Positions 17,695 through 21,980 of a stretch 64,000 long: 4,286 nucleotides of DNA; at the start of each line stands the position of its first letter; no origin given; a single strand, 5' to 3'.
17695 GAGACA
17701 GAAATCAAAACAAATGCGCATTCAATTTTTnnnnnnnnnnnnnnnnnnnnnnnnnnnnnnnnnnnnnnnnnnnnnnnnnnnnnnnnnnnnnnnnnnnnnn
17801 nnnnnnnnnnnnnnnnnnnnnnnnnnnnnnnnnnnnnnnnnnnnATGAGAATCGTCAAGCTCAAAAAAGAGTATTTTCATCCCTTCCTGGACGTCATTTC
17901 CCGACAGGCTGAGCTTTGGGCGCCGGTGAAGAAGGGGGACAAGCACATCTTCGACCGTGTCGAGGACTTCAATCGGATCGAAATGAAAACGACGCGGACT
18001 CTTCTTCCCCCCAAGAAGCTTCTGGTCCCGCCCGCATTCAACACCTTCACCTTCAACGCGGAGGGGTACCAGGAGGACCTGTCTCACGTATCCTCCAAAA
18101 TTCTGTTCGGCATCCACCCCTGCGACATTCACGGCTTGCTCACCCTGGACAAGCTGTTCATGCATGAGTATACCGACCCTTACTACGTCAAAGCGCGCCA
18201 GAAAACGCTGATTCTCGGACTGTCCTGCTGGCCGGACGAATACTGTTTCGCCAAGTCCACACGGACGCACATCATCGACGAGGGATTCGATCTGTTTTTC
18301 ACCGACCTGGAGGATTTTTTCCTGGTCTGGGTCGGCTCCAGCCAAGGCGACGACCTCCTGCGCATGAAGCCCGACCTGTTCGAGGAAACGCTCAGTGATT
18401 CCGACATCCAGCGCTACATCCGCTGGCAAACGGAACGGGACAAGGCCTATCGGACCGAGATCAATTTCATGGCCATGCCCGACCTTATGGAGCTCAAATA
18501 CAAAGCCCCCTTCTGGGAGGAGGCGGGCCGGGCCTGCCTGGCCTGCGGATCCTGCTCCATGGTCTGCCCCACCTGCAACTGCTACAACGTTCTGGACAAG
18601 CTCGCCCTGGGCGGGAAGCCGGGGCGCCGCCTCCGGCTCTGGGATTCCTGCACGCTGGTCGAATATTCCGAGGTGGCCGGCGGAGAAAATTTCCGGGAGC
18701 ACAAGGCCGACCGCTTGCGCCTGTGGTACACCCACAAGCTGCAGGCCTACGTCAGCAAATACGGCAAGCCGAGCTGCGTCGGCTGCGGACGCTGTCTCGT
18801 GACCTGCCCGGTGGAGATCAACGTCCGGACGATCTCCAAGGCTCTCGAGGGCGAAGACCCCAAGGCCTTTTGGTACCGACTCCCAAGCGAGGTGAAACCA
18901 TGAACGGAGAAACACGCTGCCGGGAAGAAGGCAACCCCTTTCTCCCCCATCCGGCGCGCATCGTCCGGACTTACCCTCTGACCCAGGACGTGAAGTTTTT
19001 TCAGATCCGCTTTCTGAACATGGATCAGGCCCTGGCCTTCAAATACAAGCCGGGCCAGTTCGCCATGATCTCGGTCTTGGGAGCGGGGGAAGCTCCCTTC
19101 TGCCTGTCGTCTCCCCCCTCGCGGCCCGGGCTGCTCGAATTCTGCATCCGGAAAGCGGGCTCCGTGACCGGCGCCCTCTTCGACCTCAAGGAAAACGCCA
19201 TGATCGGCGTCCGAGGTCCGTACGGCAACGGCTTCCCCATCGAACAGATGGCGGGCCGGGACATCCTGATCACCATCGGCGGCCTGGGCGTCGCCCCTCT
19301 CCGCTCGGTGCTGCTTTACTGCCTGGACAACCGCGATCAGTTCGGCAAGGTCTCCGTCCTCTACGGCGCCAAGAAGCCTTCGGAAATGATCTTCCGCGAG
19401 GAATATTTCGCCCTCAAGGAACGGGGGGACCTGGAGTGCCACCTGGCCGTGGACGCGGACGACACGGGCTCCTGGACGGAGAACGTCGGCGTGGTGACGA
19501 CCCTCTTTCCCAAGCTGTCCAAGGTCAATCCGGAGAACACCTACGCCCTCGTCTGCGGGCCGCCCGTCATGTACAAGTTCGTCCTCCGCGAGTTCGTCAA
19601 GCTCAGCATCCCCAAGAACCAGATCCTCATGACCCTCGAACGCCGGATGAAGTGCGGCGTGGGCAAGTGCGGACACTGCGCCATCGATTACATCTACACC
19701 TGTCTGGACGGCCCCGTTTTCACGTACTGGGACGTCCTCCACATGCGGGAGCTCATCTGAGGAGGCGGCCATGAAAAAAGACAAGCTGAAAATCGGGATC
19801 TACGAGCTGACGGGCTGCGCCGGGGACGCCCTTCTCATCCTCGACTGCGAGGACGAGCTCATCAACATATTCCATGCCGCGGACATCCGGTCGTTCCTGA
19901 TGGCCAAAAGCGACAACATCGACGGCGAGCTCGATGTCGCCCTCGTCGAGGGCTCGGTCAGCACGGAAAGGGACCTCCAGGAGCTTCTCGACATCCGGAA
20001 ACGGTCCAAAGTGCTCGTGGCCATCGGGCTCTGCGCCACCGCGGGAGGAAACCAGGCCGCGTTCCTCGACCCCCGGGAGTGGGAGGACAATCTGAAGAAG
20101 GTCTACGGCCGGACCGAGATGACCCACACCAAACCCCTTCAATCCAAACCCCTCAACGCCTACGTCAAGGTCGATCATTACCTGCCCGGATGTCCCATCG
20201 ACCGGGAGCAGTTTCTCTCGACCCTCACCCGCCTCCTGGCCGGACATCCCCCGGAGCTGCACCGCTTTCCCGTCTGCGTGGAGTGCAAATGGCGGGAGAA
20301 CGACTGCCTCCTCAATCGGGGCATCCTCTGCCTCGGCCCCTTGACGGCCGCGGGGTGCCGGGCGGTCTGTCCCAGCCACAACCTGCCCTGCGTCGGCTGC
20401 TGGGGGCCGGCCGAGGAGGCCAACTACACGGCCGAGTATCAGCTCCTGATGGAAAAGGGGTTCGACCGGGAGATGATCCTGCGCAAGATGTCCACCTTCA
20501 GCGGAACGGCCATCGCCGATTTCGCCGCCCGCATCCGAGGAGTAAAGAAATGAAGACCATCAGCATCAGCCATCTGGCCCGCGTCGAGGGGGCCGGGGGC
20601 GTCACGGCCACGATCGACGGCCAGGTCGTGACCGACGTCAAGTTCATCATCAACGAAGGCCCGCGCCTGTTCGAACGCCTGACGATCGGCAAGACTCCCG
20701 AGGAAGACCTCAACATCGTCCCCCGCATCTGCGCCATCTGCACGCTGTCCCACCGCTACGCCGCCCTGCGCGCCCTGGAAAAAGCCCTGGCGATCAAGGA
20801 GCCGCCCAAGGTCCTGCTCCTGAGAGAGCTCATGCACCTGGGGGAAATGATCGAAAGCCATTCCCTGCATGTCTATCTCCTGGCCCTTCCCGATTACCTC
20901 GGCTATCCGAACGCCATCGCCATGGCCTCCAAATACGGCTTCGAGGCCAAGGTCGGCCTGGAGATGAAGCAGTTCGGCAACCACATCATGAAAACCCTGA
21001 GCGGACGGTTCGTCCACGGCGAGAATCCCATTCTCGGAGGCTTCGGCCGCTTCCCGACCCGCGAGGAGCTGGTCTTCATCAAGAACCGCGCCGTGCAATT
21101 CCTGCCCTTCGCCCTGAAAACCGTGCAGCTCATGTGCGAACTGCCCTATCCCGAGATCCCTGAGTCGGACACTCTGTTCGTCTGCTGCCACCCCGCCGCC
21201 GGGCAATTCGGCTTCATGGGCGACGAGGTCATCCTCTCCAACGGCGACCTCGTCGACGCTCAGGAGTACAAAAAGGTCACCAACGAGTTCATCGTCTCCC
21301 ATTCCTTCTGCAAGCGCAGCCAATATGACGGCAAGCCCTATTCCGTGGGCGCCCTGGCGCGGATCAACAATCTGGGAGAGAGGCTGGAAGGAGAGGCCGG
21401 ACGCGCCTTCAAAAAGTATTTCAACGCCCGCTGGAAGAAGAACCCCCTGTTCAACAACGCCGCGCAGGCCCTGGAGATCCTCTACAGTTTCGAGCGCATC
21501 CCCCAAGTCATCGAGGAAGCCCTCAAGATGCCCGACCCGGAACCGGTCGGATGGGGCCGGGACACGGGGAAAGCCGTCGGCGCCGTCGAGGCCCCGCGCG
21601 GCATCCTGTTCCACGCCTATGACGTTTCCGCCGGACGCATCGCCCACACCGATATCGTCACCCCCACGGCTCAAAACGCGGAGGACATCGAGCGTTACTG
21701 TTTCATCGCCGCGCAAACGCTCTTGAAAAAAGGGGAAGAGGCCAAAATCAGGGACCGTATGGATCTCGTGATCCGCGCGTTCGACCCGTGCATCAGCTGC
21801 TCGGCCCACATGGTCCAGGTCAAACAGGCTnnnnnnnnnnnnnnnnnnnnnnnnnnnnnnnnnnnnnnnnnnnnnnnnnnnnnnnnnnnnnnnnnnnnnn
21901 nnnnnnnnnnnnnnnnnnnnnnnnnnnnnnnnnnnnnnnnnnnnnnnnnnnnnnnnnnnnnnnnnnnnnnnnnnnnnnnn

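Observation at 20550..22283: [NiFe] large subunit fused in frame to its own maturation endopeptidase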

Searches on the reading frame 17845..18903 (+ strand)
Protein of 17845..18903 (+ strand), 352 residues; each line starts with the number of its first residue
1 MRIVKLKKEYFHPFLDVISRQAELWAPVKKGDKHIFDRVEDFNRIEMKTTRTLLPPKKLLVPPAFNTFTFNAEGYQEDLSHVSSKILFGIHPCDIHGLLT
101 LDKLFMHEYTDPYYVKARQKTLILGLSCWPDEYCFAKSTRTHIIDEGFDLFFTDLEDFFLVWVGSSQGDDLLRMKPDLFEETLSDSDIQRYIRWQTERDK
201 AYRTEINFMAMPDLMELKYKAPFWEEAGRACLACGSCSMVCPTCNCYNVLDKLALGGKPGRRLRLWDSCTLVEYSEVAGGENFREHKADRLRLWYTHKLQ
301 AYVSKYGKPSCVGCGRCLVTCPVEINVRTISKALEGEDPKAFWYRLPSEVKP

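Call 16: search_protein_families(library=pfam, proteins=[window:17845-18903:+], max_evalue=0.001)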
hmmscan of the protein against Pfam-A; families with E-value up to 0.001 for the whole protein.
window:17845-18903:+ (352 aa): 10 families
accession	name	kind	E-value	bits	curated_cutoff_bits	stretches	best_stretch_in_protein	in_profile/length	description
PF17179.9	Fer4_22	-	2.4e-32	112.1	27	1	231-325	2-95/95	4Fe-4S dicluster domain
PF12838.12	Fer4_7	-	3.1e-07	31.2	27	0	311-325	2-14/52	4Fe-4S dicluster domain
PF13746.11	Fer4_18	-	8.6e-07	29.6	27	0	270-329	24-79/114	4Fe-4S dicluster domain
PF13187.11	Fer4_9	-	3.5e-06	27.4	27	0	311-327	2-18/52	4Fe-4S dicluster domain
PF13534.11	Fer4_17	-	5.4e-06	27.3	22.2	0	195-242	18-57/61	4Fe-4S dicluster domain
PF13237.11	Fer4_10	-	1.6e-05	25.2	25.5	0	309-329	7-25/53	4Fe-4S dicluster domain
PF12797.12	Fer4_2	-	2e-05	24.7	24.5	0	230-243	9-22/22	4Fe-4S binding domain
PF14697.11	Fer4_21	-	2.7e-05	24.6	35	0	306-324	36-54/59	4Fe-4S dicluster domain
PF13183.11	Fer4_8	-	4e-05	24.5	27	0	230-325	4-68/68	4Fe-4S dicluster domain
PF00037.32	Fer4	-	0.00027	21.1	21.1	0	311-324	8-21/24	4Fe-4S binding domain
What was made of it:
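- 17845..18903 (+): beta subunit of the group-3b operon (4Fe-4S protein). PF17179 Fer4_22, 112 bits (call 16).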

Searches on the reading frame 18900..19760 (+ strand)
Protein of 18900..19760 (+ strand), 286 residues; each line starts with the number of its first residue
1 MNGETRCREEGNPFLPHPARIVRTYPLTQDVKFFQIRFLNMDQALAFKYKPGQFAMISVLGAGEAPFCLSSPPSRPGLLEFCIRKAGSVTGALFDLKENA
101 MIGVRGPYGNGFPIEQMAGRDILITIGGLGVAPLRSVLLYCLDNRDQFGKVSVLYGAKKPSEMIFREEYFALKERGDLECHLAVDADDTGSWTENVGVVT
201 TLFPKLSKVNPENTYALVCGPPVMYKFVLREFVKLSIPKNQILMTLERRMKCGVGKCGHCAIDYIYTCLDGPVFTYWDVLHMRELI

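Call 16: search_protein_families(library=pfam, proteins=[window:18900-19760:+], max_evalue=0.001)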
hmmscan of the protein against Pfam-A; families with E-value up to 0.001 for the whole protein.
window:18900-19760:+ (286 aa): 3 families
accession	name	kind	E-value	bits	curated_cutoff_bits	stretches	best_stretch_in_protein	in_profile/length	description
PF00175.26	NAD_binding_1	-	5.1e-14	53.3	22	1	127-228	4-107/109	Oxidoreductase NAD-binding domain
PF10418.14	DHODB_Fe-S_bind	-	2e-11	43.8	23.9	1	247-279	1-40/41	Iron-sulfur cluster binding domain of dihydroorotate dehydrogenase B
PF00970.30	FAD_binding_6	-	8.3e-05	23.3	21.1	1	21-110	4-96/99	Oxidoreductase FAD-binding domain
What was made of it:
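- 18900..19760 (+): gamma subunit (FAD/NAD(P)-binding, 2Fe-2S). PF00175, PF10418 and PF00970 (call 16).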

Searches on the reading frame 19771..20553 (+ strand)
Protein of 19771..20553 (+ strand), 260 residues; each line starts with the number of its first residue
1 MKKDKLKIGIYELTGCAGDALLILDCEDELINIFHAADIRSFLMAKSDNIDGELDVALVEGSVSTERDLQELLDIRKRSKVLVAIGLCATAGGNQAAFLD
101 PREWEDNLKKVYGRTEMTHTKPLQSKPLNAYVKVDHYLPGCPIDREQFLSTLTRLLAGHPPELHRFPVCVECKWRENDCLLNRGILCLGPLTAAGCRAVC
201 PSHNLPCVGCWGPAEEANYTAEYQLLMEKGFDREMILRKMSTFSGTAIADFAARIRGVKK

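Call 16: search_protein_families(library=pfam, proteins=[window:19771-20553:+], max_evalue=0.001)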
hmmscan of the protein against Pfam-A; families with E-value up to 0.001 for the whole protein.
window:19771-20553:+ (260 aa): 1 family
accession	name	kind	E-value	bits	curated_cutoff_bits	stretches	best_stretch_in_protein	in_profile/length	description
PF01058.29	Oxidored_q6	-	2.4e-21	76.2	27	1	16-154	1-127/128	NADH ubiquinone oxidoreductase, 20 Kd subunit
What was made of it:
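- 19771..20553 (+): delta (small) subunit. PF01058 Oxidored_q6, 76 bits (call 16).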

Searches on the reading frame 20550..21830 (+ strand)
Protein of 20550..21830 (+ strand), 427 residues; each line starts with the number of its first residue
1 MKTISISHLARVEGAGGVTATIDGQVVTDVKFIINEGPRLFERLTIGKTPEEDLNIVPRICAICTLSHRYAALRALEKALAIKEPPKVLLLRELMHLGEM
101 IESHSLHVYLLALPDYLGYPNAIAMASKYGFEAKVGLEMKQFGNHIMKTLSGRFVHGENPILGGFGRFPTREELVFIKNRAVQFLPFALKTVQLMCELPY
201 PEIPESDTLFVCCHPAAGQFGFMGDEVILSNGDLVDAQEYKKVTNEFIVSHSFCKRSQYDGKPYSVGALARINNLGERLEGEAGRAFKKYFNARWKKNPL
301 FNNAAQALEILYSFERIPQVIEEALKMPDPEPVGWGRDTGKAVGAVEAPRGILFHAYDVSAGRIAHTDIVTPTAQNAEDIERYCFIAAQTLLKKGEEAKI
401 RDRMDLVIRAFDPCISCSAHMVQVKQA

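Call 9: search_solved_structures(query=window:20550-21830:+, max_evalue=1e-10, show_alignments=1)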
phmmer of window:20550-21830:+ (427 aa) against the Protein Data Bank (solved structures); distinct sequences matched with E-value up to 1e-10: 52.
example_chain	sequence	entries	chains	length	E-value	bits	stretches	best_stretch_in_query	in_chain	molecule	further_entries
5yxy_A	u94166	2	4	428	1.5e-99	337.1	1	4-423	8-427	Cytosolic NiFe-hydrogenase, alpha subunit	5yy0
9nez_D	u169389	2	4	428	1.3e-96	327.3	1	4-423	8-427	Sulfhydrogenase 1 subunit alpha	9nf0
9e15_B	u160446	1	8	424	2.4e-95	323.2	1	4-420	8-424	Sulfhydrogenase 1 subunit alpha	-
9e1j_B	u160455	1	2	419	2.6e-95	323.1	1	4-420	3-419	Sulfhydrogenase 1 subunit alpha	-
7t2r_D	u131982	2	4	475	1.9e-42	148.9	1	5-422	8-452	NiFe hydrogenase large subunit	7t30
9sfi_g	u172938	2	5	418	2.6e-40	141.9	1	3-391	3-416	Coenzyme F420-reducing hydrogenase, alpha subunit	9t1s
5odc_F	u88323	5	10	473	1.3e-39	139.6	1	3-422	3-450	Methyl-viologen reducing hydrogenase subunit A | Methyl-viologen reducing hydrogenase, subunit A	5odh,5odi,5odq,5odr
5xf9_D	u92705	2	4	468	1.8e-38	135.9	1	3-420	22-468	NAD-reducing hydrogenase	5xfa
9sw2_F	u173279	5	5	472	2.2e-33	119.1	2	253-423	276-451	F420-non-reducing hydrogenase subunit A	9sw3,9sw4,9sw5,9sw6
5jsu_B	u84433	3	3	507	5.9e-23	84.7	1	3-180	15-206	Periplasmic [NiFeSe] hydrogenase, large subunit, selenocysteine-containing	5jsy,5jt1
3zfs_A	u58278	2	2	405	7.5e-23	84.4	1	4-424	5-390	F420-REDUCING HYDROGENASE, SUBUNIT ALPHA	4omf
4ci0_A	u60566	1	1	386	8e-22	81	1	4-420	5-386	F420-REDUCING HYDROGENASE, SUBUNIT ALPHA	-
5jsh_B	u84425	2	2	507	1.9e-21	79.8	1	3-180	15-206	Periplasmic [NiFeSe] hydrogenase, large subunit, selenocysteine-containing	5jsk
9r51_A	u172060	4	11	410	2.1e-21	79.6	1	4-422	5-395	F420-reducing [NiFe]-hydrogenase from Methanothermococcus thermolithotrophicus subunit alp | F420-reducing [NiFe]-hydrogenase from Methanothermococcus thermolit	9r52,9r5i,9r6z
6z8m_B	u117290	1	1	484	5.1e-21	78.3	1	3-180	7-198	Periplasmic [NiFeSe] hydrogenase, large subunit, selenocysteine-containing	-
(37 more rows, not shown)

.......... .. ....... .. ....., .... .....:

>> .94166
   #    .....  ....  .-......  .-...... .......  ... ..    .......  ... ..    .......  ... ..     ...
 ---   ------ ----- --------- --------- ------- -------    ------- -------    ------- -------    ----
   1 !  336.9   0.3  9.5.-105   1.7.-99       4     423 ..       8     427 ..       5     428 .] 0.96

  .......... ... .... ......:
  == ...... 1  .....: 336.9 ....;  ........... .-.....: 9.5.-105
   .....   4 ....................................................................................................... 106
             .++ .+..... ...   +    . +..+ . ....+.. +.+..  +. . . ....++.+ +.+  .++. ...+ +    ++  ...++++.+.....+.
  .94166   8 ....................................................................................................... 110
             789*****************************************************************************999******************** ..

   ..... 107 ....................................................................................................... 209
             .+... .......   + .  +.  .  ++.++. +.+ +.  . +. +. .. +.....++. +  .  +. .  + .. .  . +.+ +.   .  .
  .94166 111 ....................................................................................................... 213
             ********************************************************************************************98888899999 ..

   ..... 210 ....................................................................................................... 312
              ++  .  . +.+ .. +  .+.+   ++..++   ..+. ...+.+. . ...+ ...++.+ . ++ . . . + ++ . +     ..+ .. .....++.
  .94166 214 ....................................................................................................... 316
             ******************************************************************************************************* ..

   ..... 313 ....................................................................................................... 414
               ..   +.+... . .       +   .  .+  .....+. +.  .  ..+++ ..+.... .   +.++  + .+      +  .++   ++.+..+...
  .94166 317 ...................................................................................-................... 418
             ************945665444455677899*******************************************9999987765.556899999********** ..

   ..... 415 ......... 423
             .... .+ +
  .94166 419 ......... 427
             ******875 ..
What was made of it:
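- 20550..21809 (+): catalytic part of the large subunit, residues 1-420. Ni/Fe cysteines are C61/C64 (RICAIC) and C414/C417 (DPCISC). PDB 5yxy 337 bits and 9nez 327 bits (call 9).
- On [NiFe]-hydrogenase large subunit, group 3b (sulfhydrogenase / NAD(P)-coupled type): Other groups score lower: the bifurcating HydABCSL large subunit (7t2r) 149, MvhA 140, HoxH 136, Frh 84-142 (call 9).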
